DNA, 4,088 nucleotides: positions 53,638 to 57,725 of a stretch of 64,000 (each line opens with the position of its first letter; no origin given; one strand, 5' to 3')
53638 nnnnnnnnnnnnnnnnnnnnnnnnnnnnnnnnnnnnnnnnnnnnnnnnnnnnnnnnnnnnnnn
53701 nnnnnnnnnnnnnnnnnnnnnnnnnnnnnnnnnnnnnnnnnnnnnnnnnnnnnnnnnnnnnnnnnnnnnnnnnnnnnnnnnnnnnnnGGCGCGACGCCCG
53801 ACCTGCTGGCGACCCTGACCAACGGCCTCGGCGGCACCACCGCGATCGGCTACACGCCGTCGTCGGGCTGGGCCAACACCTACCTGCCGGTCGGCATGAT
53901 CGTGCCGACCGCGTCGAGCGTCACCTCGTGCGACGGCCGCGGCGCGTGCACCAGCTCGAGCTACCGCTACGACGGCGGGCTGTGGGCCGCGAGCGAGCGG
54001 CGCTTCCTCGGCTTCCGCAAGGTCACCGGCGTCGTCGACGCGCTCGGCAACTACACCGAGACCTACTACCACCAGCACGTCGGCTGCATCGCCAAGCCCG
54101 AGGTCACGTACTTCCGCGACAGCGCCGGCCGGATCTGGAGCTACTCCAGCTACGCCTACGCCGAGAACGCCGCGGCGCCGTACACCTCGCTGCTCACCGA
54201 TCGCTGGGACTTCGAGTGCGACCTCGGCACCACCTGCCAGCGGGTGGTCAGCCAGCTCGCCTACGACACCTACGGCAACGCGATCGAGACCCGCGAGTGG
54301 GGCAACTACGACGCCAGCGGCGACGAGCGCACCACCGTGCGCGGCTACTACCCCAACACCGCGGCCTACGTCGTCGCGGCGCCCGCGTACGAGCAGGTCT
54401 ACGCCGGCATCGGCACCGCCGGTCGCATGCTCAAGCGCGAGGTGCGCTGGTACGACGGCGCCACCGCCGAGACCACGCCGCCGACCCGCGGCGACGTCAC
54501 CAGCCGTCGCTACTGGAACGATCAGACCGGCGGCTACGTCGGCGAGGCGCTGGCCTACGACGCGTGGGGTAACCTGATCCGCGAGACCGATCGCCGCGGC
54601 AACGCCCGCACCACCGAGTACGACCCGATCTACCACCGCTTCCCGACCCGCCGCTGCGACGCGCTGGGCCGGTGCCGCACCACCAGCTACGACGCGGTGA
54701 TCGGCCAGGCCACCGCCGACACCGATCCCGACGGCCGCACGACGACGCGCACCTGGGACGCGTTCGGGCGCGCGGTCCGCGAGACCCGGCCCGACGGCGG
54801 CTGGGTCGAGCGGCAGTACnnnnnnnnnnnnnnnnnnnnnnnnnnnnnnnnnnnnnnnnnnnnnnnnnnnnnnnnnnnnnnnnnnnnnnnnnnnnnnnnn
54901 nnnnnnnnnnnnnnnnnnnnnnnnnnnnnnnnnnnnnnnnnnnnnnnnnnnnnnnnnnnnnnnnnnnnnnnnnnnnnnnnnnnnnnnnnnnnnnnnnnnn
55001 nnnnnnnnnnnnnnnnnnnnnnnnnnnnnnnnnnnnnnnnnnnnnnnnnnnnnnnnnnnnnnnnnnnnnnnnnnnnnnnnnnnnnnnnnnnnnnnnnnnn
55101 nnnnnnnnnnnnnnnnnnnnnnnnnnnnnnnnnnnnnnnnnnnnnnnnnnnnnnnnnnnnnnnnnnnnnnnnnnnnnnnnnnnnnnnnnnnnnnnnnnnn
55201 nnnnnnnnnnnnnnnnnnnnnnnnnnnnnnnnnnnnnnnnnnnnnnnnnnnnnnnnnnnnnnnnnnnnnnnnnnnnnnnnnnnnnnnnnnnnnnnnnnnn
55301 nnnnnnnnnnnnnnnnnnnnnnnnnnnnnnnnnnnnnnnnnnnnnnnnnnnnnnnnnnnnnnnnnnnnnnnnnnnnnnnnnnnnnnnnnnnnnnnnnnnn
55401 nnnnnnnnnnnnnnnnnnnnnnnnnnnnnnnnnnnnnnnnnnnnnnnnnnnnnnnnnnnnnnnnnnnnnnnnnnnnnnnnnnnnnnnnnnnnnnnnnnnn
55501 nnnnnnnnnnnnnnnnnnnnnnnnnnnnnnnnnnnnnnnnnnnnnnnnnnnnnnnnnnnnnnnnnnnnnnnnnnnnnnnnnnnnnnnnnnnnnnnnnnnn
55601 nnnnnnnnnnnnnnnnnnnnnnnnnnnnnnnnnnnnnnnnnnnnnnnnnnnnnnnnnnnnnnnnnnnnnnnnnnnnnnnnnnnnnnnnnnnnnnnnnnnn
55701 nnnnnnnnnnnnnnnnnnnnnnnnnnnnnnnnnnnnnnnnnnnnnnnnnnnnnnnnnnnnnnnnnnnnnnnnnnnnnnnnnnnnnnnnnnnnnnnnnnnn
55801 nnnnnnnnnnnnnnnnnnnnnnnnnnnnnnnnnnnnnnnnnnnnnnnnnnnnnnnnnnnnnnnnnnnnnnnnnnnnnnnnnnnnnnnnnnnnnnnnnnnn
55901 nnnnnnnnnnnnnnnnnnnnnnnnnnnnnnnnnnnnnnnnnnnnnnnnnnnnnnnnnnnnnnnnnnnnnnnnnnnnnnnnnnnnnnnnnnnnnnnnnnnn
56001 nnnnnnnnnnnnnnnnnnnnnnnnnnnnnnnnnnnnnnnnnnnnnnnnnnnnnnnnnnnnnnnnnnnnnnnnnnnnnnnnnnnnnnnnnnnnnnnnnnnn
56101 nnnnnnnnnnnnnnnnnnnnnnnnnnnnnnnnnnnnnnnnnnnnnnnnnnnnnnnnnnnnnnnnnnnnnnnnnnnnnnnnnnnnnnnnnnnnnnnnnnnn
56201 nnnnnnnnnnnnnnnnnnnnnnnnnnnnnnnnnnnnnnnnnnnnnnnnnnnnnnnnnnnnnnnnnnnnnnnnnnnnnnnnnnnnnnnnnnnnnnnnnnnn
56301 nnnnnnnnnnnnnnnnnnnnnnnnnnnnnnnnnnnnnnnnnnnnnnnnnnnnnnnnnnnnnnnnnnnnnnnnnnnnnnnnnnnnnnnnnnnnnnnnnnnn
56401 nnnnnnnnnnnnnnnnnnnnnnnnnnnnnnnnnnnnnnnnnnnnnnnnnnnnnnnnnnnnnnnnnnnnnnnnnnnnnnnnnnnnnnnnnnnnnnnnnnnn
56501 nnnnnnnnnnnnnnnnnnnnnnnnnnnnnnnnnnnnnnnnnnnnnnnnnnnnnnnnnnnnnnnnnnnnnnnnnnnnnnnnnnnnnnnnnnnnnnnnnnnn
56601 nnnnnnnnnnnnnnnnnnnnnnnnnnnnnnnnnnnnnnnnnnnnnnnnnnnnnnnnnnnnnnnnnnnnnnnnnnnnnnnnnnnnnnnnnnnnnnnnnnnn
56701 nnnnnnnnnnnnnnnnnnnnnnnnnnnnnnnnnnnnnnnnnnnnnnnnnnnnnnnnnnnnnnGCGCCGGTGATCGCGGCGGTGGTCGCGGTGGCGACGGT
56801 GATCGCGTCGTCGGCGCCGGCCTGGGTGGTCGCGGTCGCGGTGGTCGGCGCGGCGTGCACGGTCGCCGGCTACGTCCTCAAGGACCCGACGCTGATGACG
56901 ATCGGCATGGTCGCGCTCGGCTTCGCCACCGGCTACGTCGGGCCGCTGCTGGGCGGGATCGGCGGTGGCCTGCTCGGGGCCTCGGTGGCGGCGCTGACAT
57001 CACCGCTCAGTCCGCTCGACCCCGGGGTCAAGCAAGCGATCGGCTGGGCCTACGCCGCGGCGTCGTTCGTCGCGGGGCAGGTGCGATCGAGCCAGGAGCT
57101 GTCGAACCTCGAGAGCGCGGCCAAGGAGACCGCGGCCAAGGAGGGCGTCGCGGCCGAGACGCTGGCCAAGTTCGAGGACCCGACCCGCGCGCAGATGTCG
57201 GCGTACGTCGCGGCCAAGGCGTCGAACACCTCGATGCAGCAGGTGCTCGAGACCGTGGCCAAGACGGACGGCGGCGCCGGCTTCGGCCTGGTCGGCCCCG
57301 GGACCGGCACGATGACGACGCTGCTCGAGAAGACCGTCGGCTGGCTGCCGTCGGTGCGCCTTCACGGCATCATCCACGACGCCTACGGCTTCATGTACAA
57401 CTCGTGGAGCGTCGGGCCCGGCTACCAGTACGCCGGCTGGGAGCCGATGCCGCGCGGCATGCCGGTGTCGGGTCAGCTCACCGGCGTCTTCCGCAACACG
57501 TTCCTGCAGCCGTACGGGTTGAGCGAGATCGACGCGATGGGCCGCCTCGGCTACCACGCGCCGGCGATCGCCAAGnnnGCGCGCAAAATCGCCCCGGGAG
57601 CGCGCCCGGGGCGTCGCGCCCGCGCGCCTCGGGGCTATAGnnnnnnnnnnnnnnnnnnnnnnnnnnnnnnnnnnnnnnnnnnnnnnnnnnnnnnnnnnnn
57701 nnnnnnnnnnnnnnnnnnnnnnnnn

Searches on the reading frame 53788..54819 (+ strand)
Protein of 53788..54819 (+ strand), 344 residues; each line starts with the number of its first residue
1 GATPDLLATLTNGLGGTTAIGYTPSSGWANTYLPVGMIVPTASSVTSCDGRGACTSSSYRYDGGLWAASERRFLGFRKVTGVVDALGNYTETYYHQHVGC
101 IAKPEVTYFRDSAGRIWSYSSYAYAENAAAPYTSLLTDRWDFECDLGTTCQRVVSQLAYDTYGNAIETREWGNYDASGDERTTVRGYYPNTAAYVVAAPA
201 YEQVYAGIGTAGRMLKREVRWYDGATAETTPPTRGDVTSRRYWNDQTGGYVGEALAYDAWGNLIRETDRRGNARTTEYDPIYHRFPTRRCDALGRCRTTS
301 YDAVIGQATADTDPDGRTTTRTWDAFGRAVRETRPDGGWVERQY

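Call 44: search_solved_structures(query=window:53788-54819:+, max_evalue=10, show_alignments=5)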
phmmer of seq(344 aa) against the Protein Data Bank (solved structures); distinct sequences matched with E-value up to 10: 8.
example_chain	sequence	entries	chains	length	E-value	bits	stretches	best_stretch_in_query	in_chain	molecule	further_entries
7pq5_L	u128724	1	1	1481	6e-08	35.6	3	253-333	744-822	Tre23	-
8qja_A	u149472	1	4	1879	1.1e-06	31.5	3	255-338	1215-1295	Putative type VI secretion system YD repeat-containing Rhs element Vgr protein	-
8qjd_A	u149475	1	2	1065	0.00018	24.2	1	287-344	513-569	Salmonella bongori Rhs core domain (residues 360-1420)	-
8qjb_A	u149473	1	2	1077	0.00021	24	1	287-344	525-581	T6SS-associated Rhs core domain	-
8qjc_A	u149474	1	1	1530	0.00028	23.5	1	287-344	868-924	T6SS-associated Rhs core and toxin domain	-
8uxt_A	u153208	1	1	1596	0.00086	21.9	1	256-311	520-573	Tse15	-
8uy4_A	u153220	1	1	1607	0.001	21.7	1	256-311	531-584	Tse15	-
3dr5_A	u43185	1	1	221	0.32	13.5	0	6-41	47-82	Putative O-Methyltransferase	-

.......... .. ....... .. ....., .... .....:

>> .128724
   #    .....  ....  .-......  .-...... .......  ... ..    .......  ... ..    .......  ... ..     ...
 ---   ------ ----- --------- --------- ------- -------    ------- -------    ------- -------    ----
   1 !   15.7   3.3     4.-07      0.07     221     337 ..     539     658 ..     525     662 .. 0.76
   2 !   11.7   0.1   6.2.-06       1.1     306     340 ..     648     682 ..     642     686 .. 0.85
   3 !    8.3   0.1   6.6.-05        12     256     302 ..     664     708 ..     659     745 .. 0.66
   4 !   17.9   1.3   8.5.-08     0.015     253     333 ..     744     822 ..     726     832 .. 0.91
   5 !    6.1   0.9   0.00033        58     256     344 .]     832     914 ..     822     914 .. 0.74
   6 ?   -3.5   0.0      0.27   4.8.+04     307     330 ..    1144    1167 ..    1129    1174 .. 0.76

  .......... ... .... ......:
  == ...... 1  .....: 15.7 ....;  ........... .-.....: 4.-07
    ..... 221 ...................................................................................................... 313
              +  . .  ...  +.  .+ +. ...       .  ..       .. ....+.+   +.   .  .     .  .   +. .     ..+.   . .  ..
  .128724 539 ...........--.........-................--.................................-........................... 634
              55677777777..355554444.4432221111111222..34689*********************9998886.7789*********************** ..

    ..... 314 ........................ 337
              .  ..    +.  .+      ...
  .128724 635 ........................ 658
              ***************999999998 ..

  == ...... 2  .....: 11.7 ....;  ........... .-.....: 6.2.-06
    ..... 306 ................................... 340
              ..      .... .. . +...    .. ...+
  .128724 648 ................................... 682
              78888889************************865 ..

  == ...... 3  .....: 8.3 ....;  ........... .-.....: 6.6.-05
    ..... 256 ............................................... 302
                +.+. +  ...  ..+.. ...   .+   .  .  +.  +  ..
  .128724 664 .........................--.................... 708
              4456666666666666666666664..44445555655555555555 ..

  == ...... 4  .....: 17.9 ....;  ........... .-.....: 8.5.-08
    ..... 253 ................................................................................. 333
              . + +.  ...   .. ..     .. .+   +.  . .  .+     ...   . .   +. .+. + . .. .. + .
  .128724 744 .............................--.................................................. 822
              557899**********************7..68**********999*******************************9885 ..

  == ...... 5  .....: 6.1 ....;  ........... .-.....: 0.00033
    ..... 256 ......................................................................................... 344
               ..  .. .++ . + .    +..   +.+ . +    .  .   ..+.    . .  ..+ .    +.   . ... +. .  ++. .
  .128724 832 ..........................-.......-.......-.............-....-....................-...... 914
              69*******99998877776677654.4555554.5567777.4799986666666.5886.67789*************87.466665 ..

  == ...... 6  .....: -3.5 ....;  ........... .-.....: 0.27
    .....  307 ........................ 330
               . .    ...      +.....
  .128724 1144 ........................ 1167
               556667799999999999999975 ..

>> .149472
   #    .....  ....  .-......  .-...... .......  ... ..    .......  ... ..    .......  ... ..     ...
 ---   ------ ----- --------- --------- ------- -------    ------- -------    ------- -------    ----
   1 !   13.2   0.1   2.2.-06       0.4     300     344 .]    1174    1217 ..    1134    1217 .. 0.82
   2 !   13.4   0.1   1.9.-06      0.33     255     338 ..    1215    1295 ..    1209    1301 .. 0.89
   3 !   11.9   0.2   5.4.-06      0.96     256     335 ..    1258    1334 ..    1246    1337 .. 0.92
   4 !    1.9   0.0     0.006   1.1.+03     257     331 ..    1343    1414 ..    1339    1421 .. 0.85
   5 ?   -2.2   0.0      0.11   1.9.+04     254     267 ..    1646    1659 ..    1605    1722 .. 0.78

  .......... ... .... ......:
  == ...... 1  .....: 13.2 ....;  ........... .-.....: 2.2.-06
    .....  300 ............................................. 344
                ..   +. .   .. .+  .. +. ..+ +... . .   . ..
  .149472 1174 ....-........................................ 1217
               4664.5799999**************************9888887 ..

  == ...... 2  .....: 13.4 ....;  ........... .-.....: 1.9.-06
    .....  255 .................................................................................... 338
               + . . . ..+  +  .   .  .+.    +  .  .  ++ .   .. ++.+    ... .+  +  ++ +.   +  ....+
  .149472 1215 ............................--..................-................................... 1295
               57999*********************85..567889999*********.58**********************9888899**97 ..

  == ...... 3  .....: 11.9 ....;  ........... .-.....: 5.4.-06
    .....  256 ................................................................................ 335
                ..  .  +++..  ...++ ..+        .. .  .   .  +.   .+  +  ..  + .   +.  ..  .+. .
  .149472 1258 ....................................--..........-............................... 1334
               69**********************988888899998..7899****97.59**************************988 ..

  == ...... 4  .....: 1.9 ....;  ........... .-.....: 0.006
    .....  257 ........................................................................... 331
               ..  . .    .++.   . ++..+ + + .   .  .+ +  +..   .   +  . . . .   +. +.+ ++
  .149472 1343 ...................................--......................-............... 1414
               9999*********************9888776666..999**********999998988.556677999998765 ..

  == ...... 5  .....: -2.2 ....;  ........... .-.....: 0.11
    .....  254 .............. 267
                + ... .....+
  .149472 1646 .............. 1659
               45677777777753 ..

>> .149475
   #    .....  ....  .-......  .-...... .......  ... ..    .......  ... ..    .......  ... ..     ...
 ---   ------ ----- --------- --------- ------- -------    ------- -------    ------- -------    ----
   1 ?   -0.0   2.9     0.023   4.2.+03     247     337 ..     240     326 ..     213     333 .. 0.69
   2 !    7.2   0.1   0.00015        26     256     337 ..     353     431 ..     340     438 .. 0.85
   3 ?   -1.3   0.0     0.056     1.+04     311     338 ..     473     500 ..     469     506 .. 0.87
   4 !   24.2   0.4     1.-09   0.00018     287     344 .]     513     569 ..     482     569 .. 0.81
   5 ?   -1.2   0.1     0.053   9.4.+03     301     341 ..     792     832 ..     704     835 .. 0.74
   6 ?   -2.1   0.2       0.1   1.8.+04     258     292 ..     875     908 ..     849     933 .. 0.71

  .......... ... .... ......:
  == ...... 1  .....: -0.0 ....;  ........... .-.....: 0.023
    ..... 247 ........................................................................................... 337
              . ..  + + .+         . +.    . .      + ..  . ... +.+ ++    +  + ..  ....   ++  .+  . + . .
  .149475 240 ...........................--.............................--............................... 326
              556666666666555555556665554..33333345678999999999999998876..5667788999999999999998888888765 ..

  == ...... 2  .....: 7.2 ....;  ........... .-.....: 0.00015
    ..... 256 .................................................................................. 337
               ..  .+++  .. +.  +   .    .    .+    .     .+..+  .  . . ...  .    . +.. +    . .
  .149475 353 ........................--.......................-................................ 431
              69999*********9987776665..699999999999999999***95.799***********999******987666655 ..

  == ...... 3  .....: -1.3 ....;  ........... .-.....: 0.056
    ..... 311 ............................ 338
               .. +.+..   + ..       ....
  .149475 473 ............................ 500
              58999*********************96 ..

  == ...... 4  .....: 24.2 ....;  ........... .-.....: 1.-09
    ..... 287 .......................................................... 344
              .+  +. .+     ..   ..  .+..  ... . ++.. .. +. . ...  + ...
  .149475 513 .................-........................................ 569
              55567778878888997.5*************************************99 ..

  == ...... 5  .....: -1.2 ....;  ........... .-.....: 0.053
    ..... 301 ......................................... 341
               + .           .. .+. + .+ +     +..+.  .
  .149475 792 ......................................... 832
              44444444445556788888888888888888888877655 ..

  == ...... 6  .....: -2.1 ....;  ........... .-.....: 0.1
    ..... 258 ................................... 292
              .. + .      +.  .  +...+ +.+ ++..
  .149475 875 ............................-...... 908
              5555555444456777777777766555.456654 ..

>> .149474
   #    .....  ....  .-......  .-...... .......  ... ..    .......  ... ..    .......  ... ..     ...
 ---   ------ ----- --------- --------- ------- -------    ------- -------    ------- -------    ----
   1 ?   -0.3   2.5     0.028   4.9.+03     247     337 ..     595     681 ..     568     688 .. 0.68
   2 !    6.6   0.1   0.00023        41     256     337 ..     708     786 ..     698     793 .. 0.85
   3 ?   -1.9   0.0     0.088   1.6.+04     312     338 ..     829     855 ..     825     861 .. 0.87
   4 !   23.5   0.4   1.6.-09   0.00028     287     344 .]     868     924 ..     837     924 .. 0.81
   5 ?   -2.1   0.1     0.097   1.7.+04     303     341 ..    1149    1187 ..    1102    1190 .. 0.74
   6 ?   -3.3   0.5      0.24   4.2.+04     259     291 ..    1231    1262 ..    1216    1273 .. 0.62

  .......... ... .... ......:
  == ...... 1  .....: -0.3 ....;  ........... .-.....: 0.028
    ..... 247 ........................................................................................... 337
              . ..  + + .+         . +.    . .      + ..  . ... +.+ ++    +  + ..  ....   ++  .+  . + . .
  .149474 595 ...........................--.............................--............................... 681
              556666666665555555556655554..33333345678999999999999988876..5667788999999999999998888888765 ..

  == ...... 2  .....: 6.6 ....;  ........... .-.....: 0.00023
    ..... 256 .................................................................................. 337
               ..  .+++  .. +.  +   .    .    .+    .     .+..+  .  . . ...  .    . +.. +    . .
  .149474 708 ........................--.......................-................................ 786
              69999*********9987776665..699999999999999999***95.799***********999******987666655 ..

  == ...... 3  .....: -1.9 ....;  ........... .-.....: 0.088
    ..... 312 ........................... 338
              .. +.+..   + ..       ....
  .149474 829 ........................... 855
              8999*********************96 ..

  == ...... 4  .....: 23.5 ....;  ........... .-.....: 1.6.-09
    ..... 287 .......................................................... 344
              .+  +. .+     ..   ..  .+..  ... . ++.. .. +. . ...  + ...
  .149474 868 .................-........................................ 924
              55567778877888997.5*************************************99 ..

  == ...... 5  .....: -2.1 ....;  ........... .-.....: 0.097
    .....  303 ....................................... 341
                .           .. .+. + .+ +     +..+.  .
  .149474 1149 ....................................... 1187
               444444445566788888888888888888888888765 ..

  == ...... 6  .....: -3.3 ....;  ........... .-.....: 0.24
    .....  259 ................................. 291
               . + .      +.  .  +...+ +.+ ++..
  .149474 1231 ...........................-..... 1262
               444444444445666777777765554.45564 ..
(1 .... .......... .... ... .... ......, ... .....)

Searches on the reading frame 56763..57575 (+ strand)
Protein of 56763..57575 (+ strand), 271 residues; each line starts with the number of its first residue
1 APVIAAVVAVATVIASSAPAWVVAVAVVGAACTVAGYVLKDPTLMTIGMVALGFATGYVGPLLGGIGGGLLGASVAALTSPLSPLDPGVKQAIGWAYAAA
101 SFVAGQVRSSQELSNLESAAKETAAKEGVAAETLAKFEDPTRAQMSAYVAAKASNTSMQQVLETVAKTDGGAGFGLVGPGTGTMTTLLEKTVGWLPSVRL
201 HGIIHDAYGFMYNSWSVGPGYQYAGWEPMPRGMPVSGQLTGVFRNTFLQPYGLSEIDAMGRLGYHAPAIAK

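Call 50: search_protein_families(library=pfam, proteins=[window:56763-57575:+], max_evalue=0.01)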
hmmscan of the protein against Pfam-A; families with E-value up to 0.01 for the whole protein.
seq(271 aa): 0 families
